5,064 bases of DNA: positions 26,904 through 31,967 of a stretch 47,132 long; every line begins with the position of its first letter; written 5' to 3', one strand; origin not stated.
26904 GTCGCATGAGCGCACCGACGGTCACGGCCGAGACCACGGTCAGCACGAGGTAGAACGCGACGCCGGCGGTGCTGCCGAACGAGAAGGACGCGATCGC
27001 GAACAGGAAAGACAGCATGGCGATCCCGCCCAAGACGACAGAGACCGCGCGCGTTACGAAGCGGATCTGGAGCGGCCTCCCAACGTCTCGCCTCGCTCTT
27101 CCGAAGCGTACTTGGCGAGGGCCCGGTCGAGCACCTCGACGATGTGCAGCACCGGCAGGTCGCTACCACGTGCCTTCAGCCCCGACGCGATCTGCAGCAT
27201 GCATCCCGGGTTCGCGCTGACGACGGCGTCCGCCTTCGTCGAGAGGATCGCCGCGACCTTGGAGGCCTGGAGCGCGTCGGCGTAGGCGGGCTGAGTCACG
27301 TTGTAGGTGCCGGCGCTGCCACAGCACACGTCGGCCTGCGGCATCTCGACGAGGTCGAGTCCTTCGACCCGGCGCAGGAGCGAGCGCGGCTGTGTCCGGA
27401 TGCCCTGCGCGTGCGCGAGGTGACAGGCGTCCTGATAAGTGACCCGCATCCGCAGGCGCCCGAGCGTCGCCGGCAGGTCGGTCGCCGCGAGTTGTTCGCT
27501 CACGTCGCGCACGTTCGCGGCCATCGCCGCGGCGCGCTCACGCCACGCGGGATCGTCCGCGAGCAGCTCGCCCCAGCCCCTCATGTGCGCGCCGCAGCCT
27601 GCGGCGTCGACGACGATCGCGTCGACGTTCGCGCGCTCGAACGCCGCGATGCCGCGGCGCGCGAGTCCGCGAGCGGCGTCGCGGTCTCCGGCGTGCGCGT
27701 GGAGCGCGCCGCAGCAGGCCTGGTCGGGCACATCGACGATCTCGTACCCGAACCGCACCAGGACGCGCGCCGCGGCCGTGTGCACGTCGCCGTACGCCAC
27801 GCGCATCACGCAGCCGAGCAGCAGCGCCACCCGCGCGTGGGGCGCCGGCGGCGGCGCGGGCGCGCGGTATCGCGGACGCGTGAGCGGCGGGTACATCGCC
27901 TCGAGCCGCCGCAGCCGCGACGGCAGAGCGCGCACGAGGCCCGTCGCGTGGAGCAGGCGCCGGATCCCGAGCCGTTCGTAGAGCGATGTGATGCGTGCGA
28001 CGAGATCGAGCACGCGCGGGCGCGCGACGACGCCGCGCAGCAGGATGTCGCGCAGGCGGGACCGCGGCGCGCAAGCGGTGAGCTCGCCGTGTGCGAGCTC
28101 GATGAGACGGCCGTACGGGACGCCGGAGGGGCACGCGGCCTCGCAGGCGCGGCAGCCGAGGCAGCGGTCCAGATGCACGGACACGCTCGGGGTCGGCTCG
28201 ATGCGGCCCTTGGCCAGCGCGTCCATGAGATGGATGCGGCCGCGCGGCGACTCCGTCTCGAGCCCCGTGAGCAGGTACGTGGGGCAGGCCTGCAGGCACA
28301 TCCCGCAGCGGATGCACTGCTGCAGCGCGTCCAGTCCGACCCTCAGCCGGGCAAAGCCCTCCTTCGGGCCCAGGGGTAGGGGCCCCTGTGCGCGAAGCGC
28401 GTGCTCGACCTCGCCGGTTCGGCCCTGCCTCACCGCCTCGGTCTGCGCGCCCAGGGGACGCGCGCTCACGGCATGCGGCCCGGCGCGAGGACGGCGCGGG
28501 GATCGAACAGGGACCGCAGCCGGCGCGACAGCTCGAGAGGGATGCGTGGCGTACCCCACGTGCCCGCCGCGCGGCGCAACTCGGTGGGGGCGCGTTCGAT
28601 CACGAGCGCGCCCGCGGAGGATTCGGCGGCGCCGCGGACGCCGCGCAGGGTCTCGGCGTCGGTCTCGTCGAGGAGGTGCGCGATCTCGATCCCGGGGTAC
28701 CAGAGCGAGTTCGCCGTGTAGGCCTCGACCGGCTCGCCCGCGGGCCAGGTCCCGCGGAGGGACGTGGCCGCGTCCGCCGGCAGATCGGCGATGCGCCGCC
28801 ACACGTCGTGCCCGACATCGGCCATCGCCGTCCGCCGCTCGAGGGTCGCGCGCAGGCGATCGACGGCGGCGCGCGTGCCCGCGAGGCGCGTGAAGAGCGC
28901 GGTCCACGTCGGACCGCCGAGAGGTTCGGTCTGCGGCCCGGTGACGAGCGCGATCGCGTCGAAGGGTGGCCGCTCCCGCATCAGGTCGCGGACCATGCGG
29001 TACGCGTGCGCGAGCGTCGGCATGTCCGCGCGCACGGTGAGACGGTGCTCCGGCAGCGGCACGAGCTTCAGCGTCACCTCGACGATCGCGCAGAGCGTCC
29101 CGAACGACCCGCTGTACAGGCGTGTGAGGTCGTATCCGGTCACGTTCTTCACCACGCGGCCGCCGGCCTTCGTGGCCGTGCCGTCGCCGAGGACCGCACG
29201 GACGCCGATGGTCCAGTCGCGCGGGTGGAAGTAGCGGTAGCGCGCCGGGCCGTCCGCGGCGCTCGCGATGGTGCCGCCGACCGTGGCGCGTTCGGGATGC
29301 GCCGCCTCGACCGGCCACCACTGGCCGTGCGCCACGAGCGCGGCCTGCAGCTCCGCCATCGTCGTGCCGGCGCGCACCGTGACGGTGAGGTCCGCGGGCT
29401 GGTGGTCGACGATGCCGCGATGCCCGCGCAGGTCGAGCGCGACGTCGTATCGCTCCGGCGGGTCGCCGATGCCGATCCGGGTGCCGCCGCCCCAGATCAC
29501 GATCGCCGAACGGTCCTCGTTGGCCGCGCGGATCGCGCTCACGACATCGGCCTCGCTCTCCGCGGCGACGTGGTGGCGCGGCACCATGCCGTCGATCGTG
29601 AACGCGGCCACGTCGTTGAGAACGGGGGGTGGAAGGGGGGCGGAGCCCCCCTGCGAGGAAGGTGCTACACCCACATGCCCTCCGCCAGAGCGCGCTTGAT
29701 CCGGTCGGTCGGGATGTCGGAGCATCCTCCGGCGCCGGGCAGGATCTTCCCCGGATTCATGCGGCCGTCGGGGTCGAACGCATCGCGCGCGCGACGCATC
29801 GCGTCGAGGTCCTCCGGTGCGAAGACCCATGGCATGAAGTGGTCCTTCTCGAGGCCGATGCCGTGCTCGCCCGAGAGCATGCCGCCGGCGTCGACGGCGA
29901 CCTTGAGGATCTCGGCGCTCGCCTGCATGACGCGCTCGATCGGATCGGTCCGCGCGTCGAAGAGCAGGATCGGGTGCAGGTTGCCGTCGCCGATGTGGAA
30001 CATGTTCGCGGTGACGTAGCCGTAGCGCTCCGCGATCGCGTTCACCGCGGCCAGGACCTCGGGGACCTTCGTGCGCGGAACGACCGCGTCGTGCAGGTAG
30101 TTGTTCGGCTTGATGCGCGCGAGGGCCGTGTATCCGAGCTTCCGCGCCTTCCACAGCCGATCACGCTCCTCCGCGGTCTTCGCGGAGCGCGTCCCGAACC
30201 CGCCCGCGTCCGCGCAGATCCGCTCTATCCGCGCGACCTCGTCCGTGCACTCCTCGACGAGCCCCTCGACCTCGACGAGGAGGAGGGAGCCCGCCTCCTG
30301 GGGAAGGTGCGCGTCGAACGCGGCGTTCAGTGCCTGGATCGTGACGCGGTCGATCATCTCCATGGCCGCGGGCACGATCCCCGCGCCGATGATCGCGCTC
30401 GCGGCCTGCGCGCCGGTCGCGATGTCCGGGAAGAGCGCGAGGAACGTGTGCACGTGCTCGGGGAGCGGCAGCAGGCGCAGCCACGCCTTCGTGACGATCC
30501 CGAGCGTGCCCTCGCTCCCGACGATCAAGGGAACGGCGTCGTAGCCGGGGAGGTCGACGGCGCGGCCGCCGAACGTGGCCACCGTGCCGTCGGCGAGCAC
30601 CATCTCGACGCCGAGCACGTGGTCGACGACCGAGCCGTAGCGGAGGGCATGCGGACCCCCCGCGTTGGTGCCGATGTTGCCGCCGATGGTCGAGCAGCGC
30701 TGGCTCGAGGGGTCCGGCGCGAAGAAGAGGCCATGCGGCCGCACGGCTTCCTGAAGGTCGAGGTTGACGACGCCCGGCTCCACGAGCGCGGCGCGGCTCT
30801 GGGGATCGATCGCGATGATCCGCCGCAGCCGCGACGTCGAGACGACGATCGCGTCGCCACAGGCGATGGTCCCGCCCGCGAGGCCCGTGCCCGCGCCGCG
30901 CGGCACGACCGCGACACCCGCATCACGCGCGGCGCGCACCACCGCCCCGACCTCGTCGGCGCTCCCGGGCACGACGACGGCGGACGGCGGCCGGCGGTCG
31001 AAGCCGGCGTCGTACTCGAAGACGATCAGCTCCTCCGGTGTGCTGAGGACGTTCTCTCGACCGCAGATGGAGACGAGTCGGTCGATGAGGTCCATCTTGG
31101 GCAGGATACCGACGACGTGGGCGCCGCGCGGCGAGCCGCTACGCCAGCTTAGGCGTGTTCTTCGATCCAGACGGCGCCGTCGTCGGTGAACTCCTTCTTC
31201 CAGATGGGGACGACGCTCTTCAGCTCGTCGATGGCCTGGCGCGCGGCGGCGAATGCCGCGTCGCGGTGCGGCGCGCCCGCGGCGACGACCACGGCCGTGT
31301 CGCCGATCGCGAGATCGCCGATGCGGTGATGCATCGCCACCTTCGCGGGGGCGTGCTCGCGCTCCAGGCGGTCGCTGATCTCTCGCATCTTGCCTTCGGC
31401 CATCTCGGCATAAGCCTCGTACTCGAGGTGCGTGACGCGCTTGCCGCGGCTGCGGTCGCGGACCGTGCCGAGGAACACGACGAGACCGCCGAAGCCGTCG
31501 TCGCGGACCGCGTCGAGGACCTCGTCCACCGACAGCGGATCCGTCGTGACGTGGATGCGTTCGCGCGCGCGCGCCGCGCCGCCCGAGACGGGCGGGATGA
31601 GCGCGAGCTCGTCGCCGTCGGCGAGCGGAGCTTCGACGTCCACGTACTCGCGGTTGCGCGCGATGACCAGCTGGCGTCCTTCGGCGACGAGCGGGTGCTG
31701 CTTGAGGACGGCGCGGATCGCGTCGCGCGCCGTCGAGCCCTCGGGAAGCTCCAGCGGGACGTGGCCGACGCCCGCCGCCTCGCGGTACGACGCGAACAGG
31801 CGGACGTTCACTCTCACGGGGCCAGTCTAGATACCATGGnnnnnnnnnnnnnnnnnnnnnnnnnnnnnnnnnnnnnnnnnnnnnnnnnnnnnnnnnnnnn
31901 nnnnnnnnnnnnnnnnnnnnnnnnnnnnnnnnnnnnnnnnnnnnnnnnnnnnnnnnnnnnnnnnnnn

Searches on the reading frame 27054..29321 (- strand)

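Call 88: search_protein_families(library=pfam, proteins=[window:27054-29321:-], max_evalue=0.00001)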
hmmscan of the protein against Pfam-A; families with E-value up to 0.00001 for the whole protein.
window:27054-29321:- (755 aa): 11 families
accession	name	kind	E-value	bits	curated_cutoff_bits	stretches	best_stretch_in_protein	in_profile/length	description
PF02754.22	CCG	-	1.3e-33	115.4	20.6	2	627-711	1-84/85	Cysteine-rich domain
PF13183.11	Fer4_8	-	2.7e-13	50.7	27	1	333-401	2-68/68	4Fe-4S dicluster domain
PF12838.12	Fer4_7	-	3.7e-12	47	27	1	335-401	1-52/52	4Fe-4S dicluster domain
PF13534.11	Fer4_17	-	2.8e-10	41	22.2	1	335-401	1-60/61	4Fe-4S dicluster domain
PF00037.32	Fer4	-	4.7e-09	36.1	21.1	0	381-401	2-22/24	4Fe-4S binding domain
PF12797.12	Fer4_2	-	9.2e-09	35.1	24.5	0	380-399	3-22/22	4Fe-4S binding domain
PF13484.11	Fer4_16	-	2.5e-08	35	30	1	335-399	1-65/66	4Fe-4S double cluster binding domain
PF12837.12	Fer4_6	-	5.3e-08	32.9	25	0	385-402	7-24/24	4Fe-4S binding domain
PF13237.11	Fer4_10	-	6.9e-08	32.7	25.5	1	333-398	6-53/53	4Fe-4S dicluster domain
PF13187.11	Fer4_9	-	5.2e-07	30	27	0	335-400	1-50/52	4Fe-4S dicluster domain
PF12800.12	Fer4_4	-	6.6e-06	26.5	24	0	385-400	2-17/17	4Fe-4S binding domain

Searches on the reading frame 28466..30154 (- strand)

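Call 91: search_protein_families(library=pfam, proteins=[window:28466-30154:-], max_evalue=0.0001)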
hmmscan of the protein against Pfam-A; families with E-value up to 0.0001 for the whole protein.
window:28466-30154:- (562 aa): 1 family
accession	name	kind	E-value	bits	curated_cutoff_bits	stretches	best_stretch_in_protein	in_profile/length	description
PF01565.28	FAD_binding_4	-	1e-27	96.9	26.4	1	192-330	1-138/139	FAD binding domain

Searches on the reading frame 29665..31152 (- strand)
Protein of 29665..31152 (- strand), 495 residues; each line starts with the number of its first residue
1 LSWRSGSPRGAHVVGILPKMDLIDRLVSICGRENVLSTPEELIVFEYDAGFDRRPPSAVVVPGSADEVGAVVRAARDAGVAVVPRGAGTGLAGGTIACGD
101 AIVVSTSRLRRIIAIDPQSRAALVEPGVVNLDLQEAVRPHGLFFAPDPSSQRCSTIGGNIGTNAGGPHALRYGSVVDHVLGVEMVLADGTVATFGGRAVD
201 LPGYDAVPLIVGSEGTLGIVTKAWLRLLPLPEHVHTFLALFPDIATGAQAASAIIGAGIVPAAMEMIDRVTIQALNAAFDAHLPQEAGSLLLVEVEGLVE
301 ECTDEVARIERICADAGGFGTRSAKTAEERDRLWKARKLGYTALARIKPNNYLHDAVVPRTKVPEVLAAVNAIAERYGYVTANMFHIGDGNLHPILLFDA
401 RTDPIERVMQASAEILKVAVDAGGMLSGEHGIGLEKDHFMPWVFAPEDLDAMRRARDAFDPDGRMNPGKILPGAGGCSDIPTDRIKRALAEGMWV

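Call 91: search_protein_families(library=pfam, proteins=[window:29665-31152:-], max_evalue=0.0001)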
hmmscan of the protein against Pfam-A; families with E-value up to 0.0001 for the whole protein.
window:29665-31152:- (495 aa): 2 families
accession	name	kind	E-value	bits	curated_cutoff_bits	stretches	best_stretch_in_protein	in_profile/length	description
PF02913.24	FAD-oxidase_C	-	2.3e-64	217.9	21.2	1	230-470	1-248/248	FAD linked oxidases, C-terminal domain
PF01565.28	FAD_binding_4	-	2.4e-42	144.4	26.4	1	56-194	1-138/139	FAD binding domain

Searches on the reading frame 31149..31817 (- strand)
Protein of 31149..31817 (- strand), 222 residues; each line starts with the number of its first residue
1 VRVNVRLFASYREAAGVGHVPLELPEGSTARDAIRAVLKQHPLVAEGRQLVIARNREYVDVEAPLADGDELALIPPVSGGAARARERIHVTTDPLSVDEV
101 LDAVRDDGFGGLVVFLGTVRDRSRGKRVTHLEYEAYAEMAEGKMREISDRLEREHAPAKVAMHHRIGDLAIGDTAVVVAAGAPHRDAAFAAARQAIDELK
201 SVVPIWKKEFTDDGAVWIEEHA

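Call 88: search_protein_families(library=pfam, proteins=[window:31149-31817:-], max_evalue=0.00001)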
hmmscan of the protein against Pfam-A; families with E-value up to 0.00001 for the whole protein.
window:31149-31817:- (222 aa): 2 families
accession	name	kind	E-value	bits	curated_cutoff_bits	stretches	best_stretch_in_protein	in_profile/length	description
PF02391.22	MoaE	-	1.4e-36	125.5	23.4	1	90-201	1-113/114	MoaE protein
PF02597.26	ThiS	-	3.4e-17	63.2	22.5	1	5-80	1-76/76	ThiS family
